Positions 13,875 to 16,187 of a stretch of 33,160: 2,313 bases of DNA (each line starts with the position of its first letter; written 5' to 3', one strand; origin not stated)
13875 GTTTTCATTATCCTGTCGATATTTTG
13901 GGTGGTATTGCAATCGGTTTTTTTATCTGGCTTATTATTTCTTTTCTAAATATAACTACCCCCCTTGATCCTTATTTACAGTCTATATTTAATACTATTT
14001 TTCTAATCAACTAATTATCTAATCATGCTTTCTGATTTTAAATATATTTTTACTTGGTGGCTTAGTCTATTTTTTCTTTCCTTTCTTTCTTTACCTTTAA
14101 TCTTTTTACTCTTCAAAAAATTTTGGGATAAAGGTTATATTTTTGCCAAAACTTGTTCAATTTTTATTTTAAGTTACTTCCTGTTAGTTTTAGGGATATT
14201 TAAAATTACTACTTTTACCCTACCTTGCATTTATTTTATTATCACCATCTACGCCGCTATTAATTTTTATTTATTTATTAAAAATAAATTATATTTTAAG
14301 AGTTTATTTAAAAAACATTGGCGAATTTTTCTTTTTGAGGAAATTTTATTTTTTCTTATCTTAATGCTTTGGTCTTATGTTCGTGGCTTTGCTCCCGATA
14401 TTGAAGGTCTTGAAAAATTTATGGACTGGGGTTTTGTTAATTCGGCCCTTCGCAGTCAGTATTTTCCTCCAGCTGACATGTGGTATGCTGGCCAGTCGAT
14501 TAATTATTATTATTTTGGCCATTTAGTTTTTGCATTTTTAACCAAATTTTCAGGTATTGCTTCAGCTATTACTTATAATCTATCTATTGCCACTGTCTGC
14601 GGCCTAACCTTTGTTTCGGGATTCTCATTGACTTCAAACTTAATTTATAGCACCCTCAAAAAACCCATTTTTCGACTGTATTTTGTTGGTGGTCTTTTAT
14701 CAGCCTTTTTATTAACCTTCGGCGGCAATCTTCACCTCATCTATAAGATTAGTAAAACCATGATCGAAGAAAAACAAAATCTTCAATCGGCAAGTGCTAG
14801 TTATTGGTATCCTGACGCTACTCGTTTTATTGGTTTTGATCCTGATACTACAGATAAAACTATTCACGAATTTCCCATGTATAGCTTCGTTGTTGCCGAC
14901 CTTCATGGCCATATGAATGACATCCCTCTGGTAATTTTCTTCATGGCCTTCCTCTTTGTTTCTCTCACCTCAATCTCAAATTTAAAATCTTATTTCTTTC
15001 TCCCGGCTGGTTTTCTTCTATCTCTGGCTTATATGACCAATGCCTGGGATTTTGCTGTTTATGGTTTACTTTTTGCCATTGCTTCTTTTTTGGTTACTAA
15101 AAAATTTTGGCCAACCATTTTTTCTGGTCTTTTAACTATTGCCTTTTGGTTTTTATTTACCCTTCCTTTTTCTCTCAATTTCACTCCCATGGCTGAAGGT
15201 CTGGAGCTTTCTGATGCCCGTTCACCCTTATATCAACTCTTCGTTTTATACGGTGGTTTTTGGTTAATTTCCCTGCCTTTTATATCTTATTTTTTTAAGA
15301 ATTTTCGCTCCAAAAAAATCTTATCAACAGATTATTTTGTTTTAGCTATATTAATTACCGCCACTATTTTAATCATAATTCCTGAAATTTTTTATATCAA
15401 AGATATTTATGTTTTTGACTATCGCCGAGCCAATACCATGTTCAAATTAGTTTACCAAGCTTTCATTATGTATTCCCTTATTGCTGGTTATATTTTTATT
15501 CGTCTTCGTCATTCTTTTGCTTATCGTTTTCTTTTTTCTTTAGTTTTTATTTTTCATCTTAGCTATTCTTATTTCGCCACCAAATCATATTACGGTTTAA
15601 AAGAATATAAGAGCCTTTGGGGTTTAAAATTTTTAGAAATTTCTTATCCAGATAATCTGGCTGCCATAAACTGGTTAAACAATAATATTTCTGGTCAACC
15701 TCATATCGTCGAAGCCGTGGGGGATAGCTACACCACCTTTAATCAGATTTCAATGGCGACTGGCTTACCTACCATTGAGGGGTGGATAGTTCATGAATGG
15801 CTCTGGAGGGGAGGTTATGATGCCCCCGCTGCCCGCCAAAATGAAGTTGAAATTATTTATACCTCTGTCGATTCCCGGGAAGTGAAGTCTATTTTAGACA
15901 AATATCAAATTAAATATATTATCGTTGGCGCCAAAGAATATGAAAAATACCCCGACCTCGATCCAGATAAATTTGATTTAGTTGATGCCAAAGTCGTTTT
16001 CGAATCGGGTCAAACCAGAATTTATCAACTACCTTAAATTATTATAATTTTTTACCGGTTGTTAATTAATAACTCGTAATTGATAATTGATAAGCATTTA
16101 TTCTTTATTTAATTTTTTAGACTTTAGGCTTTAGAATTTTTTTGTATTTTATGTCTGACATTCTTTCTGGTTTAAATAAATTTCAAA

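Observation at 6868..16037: DPPR-synthase-like UbiA + PAP2 phosphatase + three GT-C proteins echo the mycobacterial decaprenyl-phospho-arabinose logic, without an epimerase in view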

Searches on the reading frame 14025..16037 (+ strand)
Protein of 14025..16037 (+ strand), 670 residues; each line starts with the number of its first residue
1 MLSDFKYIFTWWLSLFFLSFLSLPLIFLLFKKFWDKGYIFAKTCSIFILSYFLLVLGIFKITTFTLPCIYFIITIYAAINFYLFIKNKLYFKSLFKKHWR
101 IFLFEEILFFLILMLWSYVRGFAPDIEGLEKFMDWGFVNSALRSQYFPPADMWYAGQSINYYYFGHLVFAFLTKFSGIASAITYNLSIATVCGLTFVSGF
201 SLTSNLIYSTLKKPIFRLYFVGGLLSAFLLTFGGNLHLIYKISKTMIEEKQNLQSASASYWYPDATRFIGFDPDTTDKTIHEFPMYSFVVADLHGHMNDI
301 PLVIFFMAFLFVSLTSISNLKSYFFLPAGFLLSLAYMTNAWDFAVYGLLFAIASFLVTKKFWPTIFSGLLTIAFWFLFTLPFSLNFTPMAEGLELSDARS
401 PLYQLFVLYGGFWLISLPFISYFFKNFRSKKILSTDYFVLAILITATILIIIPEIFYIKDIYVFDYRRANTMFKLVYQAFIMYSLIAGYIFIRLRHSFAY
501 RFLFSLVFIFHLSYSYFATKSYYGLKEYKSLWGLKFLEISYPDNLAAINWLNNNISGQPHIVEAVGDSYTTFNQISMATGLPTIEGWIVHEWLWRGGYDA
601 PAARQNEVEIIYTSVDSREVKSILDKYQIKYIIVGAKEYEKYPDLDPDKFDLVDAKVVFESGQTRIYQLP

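Call 3: search_protein_families(library=pfam, proteins=[window:14025-16037:+], max_evalue=0.01)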
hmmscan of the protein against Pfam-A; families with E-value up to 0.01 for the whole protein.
window:14025-16037:+ (670 aa): 1 family
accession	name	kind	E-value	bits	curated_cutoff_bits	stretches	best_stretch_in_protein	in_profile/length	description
PF10060.15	DUF2298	-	6.5e-89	299.5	27.8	2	49-423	2-386/488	Uncharacterized membrane protein (DUF2298)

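Call 5: search_protein_families(library=ncbifam, proteins=[window:14025-16037:+], max_evalue=0.01)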
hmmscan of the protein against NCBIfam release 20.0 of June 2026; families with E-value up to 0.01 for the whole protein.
window:14025-16037:+ (670 aa): 1 family
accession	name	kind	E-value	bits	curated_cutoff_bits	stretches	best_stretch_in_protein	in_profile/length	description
TIGR03662.1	Chlor_Arch_YYY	subfamily_domain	6.3e-128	428.4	300.25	2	5-424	2-428/727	chlor_Arch_YYY domain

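Call 21: search_solved_structures(query=window:14025-16037:+, max_evalue=1)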
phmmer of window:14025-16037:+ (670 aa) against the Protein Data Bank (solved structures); distinct sequences matched with E-value up to 1: 0.

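Call 25: find_homologous_proteins(query=window:14025-16037:+, max_evalue=0.00001)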
Query window:14025-16037:+ (670 aa): 3645 proteins with E <= 0.00001 among 8000 candidates; the best 120 are listed.
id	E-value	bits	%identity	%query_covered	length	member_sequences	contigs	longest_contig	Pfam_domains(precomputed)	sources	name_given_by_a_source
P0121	0.0e+0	1494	100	100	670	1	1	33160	PF10060.16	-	-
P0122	0.0e+0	1492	100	100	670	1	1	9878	PF10060.16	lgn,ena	-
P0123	0.0e+0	1490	100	100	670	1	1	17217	PF10060.16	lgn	-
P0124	0.0e+0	1483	99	100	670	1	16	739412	PF10060.16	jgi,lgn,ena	jgi:uncharacterized membrane protein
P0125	0.0e+0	1371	91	100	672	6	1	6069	PF10060.16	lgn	-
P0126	0.0e+0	1346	89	100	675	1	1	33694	PF10060.16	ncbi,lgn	-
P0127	0.0e+0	1328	87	100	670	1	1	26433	PF10060.16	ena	-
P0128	0.0e+0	1322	87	100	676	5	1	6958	PF10060.16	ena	-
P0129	0.0e+0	1315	86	100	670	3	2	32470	PF10060.16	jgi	-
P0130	0.0e+0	1313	87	100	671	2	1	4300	PF10060.16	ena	-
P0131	0.0e+0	1312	86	100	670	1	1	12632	PF10060.16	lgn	-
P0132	0.0e+0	1291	86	100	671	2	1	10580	PF10060.16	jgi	-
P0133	0.0e+0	1284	84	100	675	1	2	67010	PF10060.16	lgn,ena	-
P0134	0.0e+0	1279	86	93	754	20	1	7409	PF10060.16,PF01476.27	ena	-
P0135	0.0e+0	1221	80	100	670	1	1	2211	PF10060.16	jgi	-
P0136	0.0e+0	1217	83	92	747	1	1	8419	PF10060.16,PF01476.27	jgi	-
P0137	0.0e+0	1213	79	100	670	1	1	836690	PF10060.16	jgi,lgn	jgi:uncharacterized membrane protein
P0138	0.0e+0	1209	79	100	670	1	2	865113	PF10060.16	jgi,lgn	jgi:uncharacterized membrane protein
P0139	0.0e+0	1201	79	100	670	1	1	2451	PF10060.16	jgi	-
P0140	0.0e+0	1199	79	100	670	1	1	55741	PF10060.16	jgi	-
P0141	0.0e+0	1176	77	100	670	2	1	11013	PF10060.16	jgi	-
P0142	0.0e+0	1169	77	100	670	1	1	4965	PF10060.16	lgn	-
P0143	0.0e+0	1159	76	96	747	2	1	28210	PF10060.16,PF01476.27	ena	-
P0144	0.0e+0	1147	99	77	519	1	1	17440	PF10060.16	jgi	jgi:uncharacterized membrane protein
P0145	0.0e+0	1147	75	100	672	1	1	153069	PF10060.16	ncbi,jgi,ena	ncbi:MAG: DUF2298 domain-containing protein [Candidatus Shapirobacteria bacterium]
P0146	0.0e+0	1140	74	100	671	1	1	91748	PF10060.16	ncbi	-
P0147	0.0e+0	1122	74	100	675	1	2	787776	PF10060.16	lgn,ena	-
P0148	0.0e+0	1120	73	100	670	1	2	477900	PF10060.16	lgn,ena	-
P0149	0.0e+0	1115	73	100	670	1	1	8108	PF10060.16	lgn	-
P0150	0.0e+0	1114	73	100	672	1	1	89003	PF10060.16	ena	-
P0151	0.0e+0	1114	73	100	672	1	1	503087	PF10060.16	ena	-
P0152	0.0e+0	1107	73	95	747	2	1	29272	PF10060.16,PF01476.27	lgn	-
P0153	0.0e+0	1096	73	100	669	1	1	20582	PF10060.16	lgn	-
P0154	0.0e+0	1094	72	100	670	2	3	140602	PF10060.16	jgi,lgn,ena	jgi:uncharacterized membrane protein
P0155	0.0e+0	1093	72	100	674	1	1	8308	PF10060.16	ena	-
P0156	0.0e+0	1077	70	100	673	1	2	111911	PF10060.16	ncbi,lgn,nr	ncbi:MAG TPA: DUF2298 domain-containing protein [Candidatus Methanoperedens sp.]|nr:DUF2298 domain-c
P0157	0.0e+0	1059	69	100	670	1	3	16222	PF10060.16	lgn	-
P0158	0.0e+0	1028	67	100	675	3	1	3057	PF10060.16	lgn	-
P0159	0.0e+0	1025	69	100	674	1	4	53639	PF10060.16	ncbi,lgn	-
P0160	0.0e+0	1022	69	100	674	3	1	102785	PF10060.16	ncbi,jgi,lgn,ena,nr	ncbi:hypothetical protein KKD37_01940 [Patescibacteria group bacterium]|nr:hypothetical protein [Pat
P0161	0.0e+0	1013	67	100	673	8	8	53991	PF10060.16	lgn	-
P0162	7.2e-296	1001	67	93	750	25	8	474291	PF10060.16,PF01476.27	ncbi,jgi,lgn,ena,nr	ncbi:MAG: DUF2298 domain-containing protein [Candidatus Shapirobacteria bacterium]|nr:DUF2298 domain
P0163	6.5e-294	995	68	91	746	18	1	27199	PF10060.16,PF01476.27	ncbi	-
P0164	1.9e-281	954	64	100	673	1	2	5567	PF10060.16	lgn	-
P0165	3.6e-276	936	62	100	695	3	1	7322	PF10060.16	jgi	-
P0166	1.2e-275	935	62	100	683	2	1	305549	PF10060.16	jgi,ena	-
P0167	9.9e-274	928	63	100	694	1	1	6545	PF10060.16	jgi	-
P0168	2.9e-272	923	61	100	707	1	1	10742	PF10060.16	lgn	-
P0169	6.6e-271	919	62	100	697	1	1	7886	PF10060.16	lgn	-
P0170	1.1e-270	918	62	100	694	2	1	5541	PF10060.16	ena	-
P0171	5.1e-270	916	62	100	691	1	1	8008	PF10060.16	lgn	-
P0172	3.9e-269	913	62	100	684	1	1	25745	PF10060.16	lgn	-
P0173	4.3e-269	913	60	100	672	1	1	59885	PF10060.16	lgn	-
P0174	2.0e-268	911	62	100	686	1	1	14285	PF10060.16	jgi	jgi:uncharacterized membrane protein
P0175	2.2e-268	911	60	99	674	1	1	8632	PF10060.16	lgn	-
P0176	2.8e-268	910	60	100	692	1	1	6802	PF10060.16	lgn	-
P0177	4.0e-268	910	62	100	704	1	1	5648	PF10060.16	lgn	-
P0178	5.9e-268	909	61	100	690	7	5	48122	PF10060.16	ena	-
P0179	2.4e-267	907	61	100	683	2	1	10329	PF10060.16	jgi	-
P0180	1.1e-266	905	60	100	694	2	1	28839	PF10060.16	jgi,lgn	-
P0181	2.6e-266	904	59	100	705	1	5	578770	PF10060.16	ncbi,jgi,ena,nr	ncbi:MAG TPA: DUF2298 domain-containing protein [Candidatus Woesebacteria bacterium]|nr:DUF2298 doma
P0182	5.3e-266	903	60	100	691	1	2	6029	PF10060.16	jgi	jgi:uncharacterized membrane protein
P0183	5.5e-266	903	59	100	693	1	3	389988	PF10060.16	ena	-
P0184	6.2e-266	903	61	100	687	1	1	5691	PF10060.16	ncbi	-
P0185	6.5e-266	902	60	100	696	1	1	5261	PF10060.16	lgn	-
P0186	1.1e-265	902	60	100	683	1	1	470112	PF10060.16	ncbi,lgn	-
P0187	3.6e-265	900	61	100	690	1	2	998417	PF10060.16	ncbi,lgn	ncbi:MAG: DUF2298 domain-containing protein [Microgenomates group bacterium]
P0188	6.1e-265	899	60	100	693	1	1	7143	PF10060.16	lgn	-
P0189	7.8e-265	899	59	100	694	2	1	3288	PF10060.16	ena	-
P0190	8.3e-265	899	60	100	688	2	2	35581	PF10060.16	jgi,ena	-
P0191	1.3e-264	898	60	100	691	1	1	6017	PF10060.16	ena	-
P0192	2.0e-264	898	60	100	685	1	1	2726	PF10060.16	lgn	-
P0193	2.1e-264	897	60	100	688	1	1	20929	PF10060.16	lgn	-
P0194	2.2e-264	897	60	100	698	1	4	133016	PF10060.16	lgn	-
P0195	3.7e-264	897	60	100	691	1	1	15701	PF10060.16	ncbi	-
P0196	5.0e-264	896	60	100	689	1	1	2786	PF10060.16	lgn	-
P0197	6.1e-264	896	58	100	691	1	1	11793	PF10060.16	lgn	-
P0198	7.2e-264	896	61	100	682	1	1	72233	PF10060.16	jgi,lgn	-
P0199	7.8e-264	896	60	100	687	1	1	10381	PF10060.16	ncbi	-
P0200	1.5e-263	895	61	100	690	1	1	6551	PF10060.16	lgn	-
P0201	5.8e-263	893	58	100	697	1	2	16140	PF10060.16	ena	-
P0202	5.9e-263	893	60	100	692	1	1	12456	PF10060.16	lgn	-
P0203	2.1e-262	891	61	100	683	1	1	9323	PF10060.16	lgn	-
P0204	2.4e-262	891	59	100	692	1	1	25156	PF10060.16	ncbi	-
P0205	5.2e-262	890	59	100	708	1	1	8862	PF10060.16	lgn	-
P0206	6.2e-262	889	60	97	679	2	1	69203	PF10060.16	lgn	-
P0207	7.3e-262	889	58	100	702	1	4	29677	PF10060.16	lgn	-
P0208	9.4e-262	889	59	100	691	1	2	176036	PF10060.16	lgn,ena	-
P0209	8.7e-261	886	59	100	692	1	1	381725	PF10060.16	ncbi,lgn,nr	ncbi:DUF2298 domain-containing protein [Patescibacteria group bacterium]|nr:DUF2298 domain-containin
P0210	9.1e-261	885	59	100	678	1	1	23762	PF10060.16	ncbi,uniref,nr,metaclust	ncbi:hypothetical protein A3K55_02055 [Candidatus Shapirobacteria bacterium RBG_13_44_7]|uniref:YYY 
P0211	1.2e-260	885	59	100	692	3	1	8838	PF10060.16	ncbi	-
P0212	1.2e-260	885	59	100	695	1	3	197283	PF10060.16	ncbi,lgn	-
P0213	1.8e-260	885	59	100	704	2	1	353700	PF10060.16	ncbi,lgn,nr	ncbi:MAG: DUF2298 domain-containing protein [Candidatus Shapirobacteria bacterium]|nr:DUF2298 domain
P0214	2.4e-260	884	59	100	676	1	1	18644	PF10060.16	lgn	-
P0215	3.5e-260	884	59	100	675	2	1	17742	PF10060.16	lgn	-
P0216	4.1e-260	883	59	100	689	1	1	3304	PF10060.16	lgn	-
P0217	4.5e-260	883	59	100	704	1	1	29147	PF10060.16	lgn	-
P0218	4.7e-260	883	60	100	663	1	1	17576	PF10060.16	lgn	-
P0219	4.8e-260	883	60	100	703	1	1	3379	PF10060.16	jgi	-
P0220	1.0e-259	882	60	100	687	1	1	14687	PF10060.16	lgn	-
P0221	1.5e-259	881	59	100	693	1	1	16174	PF10060.16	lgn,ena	-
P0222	1.6e-259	881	59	100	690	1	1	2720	PF10060.16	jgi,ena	-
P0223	2.4e-259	881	58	100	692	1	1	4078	PF10060.16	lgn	-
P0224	2.7e-259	881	59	100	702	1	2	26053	PF10060.16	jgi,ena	-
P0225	2.9e-259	881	60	100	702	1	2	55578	PF10060.16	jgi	-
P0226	8.8e-259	879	59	100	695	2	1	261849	PF10060.16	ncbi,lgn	-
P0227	9.6e-259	879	58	100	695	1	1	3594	PF10060.16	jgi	jgi:uncharacterized membrane protein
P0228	2.3e-258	878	59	100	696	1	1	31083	PF10060.16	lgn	-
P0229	2.4e-258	877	59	100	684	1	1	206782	PF10060.16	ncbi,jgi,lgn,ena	ncbi:MAG: DUF2298 domain-containing protein [Candidatus Shapirobacteria bacterium]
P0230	3.5e-258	877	60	100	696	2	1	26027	PF10060.16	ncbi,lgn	-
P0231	4.0e-258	877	59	100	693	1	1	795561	PF10060.16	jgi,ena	-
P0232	4.8e-258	876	59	100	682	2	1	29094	PF10060.16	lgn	-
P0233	6.7e-258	876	57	100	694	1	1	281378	PF10060.16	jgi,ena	-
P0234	7.3e-258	876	61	100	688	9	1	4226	PF10060.16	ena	-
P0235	8.9e-258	876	59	100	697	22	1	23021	PF10060.16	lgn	-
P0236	8.9e-258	876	57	100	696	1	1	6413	PF10060.16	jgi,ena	-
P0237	9.1e-258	876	58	100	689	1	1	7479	PF10060.16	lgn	-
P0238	1.5e-257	875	59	100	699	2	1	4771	PF10060.16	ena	-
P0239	1.6e-257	875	60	99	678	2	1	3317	PF10060.16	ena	-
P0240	1.7e-257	875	57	100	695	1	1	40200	PF10060.16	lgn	-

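Call 43: predict_structure(alignment_id=A1)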
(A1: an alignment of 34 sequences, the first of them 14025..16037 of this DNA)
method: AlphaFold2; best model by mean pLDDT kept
length: 670 residues; sequences in the alignment: 34
mean_pLDDT: 80.1   pTM: 0.87
mean pLDDT of the five models: 80.1, 76.6, 75.3, 74.9, 74.7
residues with pLDDT >= 90: 288; 70-90: 223; 50-70: 71; < 50: 88
segments of 3 or more residues with pLDDT < 50: 124-130, 153-162, 263-293, 388-395, 397-400, 459-469, 567-571, 588-597
pLDDT, mean of each block of 10 residues (from residue 1): 92 96 95 95 94 90 93 95 95 95 97 86 51 74 82 48 76 93 86 94 97 92 95 77 85 80 42 37 39 56 94 79 84 78 84 91 89 89 60 47 58 90 90 94 92 60 42 73 95 95 93 73 64 77 89 90 64 71 65 48 81 92 91 88 87 92 92
secondary structure, 60 per line:
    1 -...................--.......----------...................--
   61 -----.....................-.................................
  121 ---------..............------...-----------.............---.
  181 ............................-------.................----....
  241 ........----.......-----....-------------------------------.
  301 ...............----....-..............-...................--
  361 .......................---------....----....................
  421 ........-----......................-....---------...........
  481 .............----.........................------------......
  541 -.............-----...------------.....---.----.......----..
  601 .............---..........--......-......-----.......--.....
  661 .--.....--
elements in order (helices of 4 or more, strands of 3 or more residues): H2-20 H23-29 H40-58 H66-86 H88-120 H130-143 H164-176 H180-208 H216-232 H237-248 H253-259 H265-268 H300-315 H320-323 H325-338 H340-358 H361-383 E393-396 H401-428 H434-455 E457-460 H470-493 H498-522 H535-540 H542-554 E560-562 H575-579 H588-594 H599-613 H617-626 E629-634 H636-641 H647-653 E656-661 E664-668
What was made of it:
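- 14025..16037 (+): DUF2298 / Chlor_Arch_YYY membrane protein. It is a third GT-C-fold enzyme with a C-terminal globular domain. The AF2 model has pTM 0.87 (call 43).
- On GT-C fold superfamily (for DUF2298): TM-scores are moderate and several conserved loops have low pLDDT (call 43).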

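Call 48: fold_search(model_id=the predicted structure, library=pdb)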
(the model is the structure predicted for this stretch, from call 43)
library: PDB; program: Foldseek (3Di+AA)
matches with E <= 10: 230; with E <= 0.001: 10
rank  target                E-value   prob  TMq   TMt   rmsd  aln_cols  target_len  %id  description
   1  6c26_A                3.0e-06  1.00  0.40  0.41  10.9       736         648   10  The Cryo-EM structure of a eukaryotic oligosaccharyl transferase complex (released 2018-01-31)
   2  7oci_F                4.4e-06  1.00  0.40  0.42  10.9       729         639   12  Cryo-EM structure of yeast Ost6p containing oligosaccharyltransferase complex (released 2022-02-16)
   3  7zlh_A                6.0e-06  1.00  0.34  0.35  11.7       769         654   10  Cryo-EM structure of C-mannosyltransferase CeDPY19, in apo state, bound to CMT2-Fab and anti-Fab nanobody (released 2023-01-11)
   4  7zli_A                1.3e-05  1.00  0.32  0.32  15.8       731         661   11  Cryo-EM structure of C-mannosyltransferase CeDPY19, in complex with Dol25-P-Man and bound to CMT2-Fab and anti-Fab nan (released 2023-01-11)
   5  8b6l_I                1.6e-05  1.00  0.39  0.39   9.1       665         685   10  Subtomogram average of the human Sec61-TRAP-OSTA-translocon (released 2022-12-07)
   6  7zlg_A                4.8e-05  1.00  0.32  0.32  15.4       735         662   10  Cryo-EM structure of C-mannosyltransferase CeDPY19, in complex with acceptor peptide and bound to CMT2-Fab and anti-Fa (released 2023-01-11)
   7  8if8_B                6.2e-05  1.00  0.46  0.48  14.0       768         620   11  Arabinosyltransferase AftA (released 2023-05-31)
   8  7e9s_A                9.5e-05  1.00  0.32  0.26  15.9       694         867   12  Archaeal oligosaccharyltransferase AglB from Archaeoglobus fulgidus in complex with an inhibitory peptide and a dolich (released 2021-09-08)
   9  8if8_C                1.7e-04  1.00  0.44  0.48   8.1       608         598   11  Arabinosyltransferase AftA (released 2023-05-31)
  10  3waj                  2.2e-04  1.00  0.33  0.29  13.3       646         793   12  Crystal structure of the Archaeoglobus fulgidus oligosaccharyltransferase (O29867_ARCFU) complex with Zn and sulfate (released 2013-10-30)
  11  3vu0_A                3.5e-02  1.00  0.12  0.46   8.0       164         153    9  Crystal structure of the C-terminal globular domain of oligosaccharyltransferase (AfAglB-S2, AF_0040, O30195_ARCFU) fr (released 2013-01-23)
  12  3vu0_C                4.3e-02  1.00  0.12  0.47   7.8       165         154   11  Crystal structure of the C-terminal globular domain of oligosaccharyltransferase (AfAglB-S2, AF_0040, O30195_ARCFU) fr (released 2013-01-23)
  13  3vu0_B                1.0e-01  1.00  0.13  0.47   6.2       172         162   10  Crystal structure of the C-terminal globular domain of oligosaccharyltransferase (AfAglB-S2, AF_0040, O30195_ARCFU) fr (released 2013-01-23)
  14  9s6r_A                1.9e-01  0.89  0.27  0.42  10.8       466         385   10  Ternary cryo-EM structure of yeast ALG3 with Dol25-PP-GlcNAc2Man5, Dol25-P-Man, and Fab (released 2026-03-18)
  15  8thr                  2.7e-01  0.07  0.10  0.13  22.1       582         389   10  Structure of the human vesicular monoamine transporter 2 (VMAT2) bound to tetrabenazine in an occluded conformation (released 2023-10-25)
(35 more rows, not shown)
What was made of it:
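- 14025..16037 (+): The C-terminal domain resembles the AglB C-terminal domain (call 48).
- On GT-C fold superfamily (for DUF2298): The ten matches with E<=2.2e-4 are all GT-C, with TM-scores of 0.32-0.48 (call 48).
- The best structural matches of DUF2298 are STT3 and AglB oligosaccharyltransferases, including the C-terminal domain (call 48).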
